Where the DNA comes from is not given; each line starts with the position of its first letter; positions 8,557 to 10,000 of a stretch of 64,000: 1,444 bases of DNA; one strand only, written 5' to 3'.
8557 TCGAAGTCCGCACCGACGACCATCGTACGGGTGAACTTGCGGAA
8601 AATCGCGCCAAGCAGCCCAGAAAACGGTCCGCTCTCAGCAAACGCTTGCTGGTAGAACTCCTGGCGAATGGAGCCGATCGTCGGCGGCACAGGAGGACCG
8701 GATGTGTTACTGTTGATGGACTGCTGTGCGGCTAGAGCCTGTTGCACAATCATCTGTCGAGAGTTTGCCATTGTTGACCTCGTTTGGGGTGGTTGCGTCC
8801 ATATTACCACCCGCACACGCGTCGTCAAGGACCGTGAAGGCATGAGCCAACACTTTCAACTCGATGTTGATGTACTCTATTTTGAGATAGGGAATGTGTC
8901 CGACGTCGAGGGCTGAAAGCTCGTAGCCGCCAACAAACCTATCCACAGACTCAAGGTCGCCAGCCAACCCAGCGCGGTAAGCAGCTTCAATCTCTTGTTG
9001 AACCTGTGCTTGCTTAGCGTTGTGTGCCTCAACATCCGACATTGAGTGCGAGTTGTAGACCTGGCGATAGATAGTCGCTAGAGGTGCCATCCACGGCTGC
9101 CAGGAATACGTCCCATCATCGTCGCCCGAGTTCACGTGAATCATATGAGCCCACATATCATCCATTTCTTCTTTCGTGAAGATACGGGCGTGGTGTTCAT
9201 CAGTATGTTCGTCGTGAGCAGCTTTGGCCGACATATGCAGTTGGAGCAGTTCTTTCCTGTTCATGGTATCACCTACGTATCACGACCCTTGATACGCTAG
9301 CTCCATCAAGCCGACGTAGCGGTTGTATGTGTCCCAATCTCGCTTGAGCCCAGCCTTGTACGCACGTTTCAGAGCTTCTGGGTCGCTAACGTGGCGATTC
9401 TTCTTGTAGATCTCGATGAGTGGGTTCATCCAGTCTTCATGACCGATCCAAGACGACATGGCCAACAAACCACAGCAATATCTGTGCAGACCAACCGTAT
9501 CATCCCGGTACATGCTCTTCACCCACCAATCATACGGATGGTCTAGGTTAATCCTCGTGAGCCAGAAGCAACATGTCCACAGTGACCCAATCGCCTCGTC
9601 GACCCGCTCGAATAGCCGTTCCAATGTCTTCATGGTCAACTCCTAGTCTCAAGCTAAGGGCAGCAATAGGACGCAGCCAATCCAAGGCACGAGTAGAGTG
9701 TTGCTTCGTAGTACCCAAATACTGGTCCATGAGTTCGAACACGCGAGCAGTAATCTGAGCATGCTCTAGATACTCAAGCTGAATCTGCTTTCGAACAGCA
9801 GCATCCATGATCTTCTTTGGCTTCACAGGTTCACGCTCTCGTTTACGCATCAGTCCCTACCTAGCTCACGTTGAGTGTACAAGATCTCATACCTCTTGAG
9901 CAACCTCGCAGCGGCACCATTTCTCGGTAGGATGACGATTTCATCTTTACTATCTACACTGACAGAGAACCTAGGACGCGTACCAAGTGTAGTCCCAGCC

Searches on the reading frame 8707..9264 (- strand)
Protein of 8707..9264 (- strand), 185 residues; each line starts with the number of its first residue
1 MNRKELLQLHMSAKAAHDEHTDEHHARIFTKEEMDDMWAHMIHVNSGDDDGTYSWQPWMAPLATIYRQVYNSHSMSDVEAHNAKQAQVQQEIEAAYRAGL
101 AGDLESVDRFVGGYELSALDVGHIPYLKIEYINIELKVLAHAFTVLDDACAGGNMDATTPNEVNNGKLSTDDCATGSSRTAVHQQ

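Call 9: search_protein_families(library=pfam, proteins=[window:8707-9264:-], max_evalue=1)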
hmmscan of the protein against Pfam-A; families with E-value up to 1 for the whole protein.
window:8707-9264:- (185 aa): 1 family
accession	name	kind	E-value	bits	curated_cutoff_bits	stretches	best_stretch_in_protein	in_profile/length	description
PF12217.14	End_beta_propel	-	0.005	16.3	24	1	39-100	43-103/367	Catalytic beta propeller domain of bacteriophage endosialidase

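Call 10: search_protein_families(library=phrogs, proteins=[window:8707-9264:-], max_evalue=1)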
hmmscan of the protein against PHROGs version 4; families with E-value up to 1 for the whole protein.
window:8707-9264:- (185 aa): 0 families

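Call 44: find_encoding_contigs(protein=window:8707-9264:-, flank=10000, max_places=3)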
Protein window:8707-9264:- (185 aa): no gene with exactly this product is on record in the collection.

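Call 94: find_related_loci(query=A6, collection=metagenome_contigs, flank=10000)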
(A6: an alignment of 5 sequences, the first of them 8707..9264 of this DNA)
Query A6 (185 aa) in metagenome_contigs; peptide patterns used: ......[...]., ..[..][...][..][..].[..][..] (x = any residue, [..] = any of these).
489 stretches matched a pattern; 1 encode a relative of the query (tblastn E <= 1e-3); 1 distinct loci.
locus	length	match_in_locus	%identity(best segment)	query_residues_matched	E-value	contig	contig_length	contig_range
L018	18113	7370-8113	97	1-185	4e-126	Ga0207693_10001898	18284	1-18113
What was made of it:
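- Tried and rejected: The JGI metagenome scan with the 8707 orthogroup returned only one locus, a strain of the same phage (call 94).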

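Call 102: search_protein_families(library=ncbifam, proteins=[window:8707-9264:-], max_evalue=0.1)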
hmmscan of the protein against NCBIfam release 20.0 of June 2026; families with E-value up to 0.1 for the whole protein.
window:8707-9264:- (185 aa): 0 families

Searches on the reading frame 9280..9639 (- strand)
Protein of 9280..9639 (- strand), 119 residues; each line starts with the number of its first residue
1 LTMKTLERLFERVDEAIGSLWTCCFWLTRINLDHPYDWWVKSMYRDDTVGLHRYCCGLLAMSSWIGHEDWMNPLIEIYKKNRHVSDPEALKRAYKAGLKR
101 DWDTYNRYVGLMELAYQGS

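Call 9: search_protein_families(library=pfam, proteins=[window:9280-9639:-], max_evalue=1)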
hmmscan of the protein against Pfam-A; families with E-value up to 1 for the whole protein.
window:9280-9639:- (119 aa): 1 family
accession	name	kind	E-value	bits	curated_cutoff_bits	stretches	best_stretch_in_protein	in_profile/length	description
PF05347.21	Complex1_LYR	-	0.014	15.8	24.8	1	78-100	34-56/59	Complex 1 protein (LYR family)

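Call 10: search_protein_families(library=phrogs, proteins=[window:9280-9639:-], max_evalue=1)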
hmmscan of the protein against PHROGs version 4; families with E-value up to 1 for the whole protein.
window:9280-9639:- (119 aa): 1 family
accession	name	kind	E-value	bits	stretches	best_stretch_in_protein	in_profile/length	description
phrog_32106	-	unknown function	0.51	11.3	1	78-102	21-44/49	-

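Call 102: search_protein_families(library=ncbifam, proteins=[window:9280-9639:-], max_evalue=0.1)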
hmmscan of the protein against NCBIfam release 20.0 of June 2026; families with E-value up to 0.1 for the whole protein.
window:9280-9639:- (119 aa): 0 families

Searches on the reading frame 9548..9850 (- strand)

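Call 9: search_protein_families(library=pfam, proteins=[window:9548-9850:-], max_evalue=1)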
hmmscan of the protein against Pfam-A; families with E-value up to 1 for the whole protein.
window:9548-9850:- (100 aa): 0 families

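Call 10: search_protein_families(library=phrogs, proteins=[window:9548-9850:-], max_evalue=1)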
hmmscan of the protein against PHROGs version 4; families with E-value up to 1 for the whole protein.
window:9548-9850:- (100 aa): 1 family
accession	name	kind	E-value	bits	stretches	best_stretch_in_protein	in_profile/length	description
phrog_3290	-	DNA, RNA and nucleotide metabolism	0.074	13.9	1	6-40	13-46/192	single strand annealing protein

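Call 102: search_protein_families(library=ncbifam, proteins=[window:9548-9850:-], max_evalue=0.1)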
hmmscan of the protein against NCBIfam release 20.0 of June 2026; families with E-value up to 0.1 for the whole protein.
window:9548-9850:- (100 aa): 1 family
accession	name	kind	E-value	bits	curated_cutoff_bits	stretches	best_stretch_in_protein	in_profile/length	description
NF005340.0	PRK06860.1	subfamily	0.088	12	398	1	32-89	139-197/309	lipid A biosynthesis lauroyl acyltransferase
